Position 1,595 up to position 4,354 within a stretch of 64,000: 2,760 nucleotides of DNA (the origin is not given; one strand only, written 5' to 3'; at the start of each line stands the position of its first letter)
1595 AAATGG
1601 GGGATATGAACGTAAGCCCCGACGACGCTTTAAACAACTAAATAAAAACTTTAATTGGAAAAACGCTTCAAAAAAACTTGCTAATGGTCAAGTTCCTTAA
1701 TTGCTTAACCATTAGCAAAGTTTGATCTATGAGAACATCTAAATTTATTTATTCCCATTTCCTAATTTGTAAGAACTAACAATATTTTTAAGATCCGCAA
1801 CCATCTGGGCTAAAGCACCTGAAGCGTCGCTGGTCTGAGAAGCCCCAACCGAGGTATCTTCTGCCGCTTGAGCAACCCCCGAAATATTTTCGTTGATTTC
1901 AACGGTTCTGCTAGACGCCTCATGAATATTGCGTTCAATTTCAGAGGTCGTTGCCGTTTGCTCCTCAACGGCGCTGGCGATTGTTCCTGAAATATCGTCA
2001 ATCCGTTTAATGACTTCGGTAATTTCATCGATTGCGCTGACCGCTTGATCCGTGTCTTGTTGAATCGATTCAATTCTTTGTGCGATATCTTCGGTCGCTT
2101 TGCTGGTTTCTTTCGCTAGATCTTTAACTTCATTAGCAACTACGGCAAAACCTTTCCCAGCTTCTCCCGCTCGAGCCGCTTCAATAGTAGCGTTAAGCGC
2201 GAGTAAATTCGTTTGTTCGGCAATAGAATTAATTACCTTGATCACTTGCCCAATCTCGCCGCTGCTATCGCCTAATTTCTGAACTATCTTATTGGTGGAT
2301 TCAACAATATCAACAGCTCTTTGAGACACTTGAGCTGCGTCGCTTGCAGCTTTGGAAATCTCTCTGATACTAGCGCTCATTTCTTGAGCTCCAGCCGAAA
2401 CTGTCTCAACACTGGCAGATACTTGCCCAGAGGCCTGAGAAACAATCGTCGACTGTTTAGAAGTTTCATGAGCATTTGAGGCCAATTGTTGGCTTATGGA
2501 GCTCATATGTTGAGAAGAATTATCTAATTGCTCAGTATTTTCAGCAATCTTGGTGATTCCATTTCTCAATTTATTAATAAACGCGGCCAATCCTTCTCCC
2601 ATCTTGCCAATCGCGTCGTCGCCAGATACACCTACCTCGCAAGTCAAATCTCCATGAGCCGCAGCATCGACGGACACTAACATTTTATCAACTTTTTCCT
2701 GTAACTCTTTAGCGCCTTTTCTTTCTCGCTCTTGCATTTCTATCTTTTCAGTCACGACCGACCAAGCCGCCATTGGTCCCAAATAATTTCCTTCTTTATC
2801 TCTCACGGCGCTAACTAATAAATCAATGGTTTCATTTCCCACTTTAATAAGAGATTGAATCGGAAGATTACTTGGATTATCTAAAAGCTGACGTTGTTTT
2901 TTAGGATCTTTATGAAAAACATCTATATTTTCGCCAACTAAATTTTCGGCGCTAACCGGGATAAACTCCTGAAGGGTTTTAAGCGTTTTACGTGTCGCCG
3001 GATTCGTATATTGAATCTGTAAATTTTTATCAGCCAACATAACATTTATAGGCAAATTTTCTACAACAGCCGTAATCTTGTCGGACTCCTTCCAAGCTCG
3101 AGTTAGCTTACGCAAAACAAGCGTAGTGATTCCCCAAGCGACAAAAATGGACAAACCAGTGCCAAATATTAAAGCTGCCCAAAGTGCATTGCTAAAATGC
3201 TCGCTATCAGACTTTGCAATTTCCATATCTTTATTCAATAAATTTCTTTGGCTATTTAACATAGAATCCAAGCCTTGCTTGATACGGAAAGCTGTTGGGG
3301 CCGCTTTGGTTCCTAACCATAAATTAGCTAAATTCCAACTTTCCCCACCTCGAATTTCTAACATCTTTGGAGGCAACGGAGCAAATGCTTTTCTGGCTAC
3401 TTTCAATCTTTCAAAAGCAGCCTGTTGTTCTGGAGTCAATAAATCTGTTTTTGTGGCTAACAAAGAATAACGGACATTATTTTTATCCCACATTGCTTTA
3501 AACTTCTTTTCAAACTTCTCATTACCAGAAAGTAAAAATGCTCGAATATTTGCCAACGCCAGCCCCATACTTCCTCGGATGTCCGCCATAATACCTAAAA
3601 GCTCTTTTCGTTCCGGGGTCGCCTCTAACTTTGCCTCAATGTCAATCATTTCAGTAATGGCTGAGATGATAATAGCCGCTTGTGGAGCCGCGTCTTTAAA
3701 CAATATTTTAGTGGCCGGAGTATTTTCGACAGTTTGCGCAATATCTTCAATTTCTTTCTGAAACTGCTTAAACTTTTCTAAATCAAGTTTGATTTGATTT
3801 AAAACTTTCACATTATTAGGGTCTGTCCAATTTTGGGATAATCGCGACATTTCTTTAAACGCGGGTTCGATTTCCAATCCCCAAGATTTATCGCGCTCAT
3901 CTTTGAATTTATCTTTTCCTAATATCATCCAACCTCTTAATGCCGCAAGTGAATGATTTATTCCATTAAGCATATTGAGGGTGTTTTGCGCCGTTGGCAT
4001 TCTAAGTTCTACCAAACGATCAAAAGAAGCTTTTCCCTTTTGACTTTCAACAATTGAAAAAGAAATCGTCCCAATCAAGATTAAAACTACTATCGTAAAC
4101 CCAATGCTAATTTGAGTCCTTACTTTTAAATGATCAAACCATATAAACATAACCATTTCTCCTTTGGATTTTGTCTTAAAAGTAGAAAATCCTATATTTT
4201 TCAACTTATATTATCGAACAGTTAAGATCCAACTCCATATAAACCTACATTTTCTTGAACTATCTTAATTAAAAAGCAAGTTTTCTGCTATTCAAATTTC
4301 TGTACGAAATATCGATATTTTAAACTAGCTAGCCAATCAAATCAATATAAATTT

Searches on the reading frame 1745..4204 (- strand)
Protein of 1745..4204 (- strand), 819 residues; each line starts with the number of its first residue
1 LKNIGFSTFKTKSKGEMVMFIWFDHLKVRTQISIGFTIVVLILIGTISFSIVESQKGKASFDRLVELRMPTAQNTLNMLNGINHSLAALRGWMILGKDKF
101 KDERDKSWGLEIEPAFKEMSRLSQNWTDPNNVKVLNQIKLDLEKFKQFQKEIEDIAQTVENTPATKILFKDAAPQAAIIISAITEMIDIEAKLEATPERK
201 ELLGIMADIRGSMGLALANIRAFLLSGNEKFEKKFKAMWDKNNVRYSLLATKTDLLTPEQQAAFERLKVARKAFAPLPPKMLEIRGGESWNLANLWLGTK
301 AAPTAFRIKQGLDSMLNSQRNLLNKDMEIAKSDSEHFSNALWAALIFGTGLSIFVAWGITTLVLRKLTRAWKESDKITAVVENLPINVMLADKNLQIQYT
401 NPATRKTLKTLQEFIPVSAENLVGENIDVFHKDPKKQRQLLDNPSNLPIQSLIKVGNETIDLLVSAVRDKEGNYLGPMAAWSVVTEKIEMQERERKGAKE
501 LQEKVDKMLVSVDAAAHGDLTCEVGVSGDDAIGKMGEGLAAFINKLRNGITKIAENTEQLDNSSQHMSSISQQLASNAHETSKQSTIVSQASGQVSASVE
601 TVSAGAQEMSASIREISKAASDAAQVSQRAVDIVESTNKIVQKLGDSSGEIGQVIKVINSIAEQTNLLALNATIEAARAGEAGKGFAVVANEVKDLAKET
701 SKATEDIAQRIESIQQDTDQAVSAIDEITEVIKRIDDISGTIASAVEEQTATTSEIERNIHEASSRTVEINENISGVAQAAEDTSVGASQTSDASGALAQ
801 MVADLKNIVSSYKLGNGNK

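Call 14: search_protein_families(library=pfam, proteins=[window:1745-4204:-])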
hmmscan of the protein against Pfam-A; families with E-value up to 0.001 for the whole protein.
window:1745-4204:- (819 aa): 3 families
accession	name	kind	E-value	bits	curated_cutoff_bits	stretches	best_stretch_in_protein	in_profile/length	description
PF00015.26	MCPsignal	-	2e-33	116.1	34.6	1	619-783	3-167/172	Methyl-accepting chemotaxis protein (MCP) signalling domain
PF12729.13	4HB_MCP_1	-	5.1e-10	39.6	27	1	26-192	2-168/181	Four helix bundle sensory module for signal transduction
PF11887.13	Mce4_CUP1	-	0.00066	19.8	32.6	1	535-651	41-157/222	Cholesterol uptake porter CUP1 of Mce4, putative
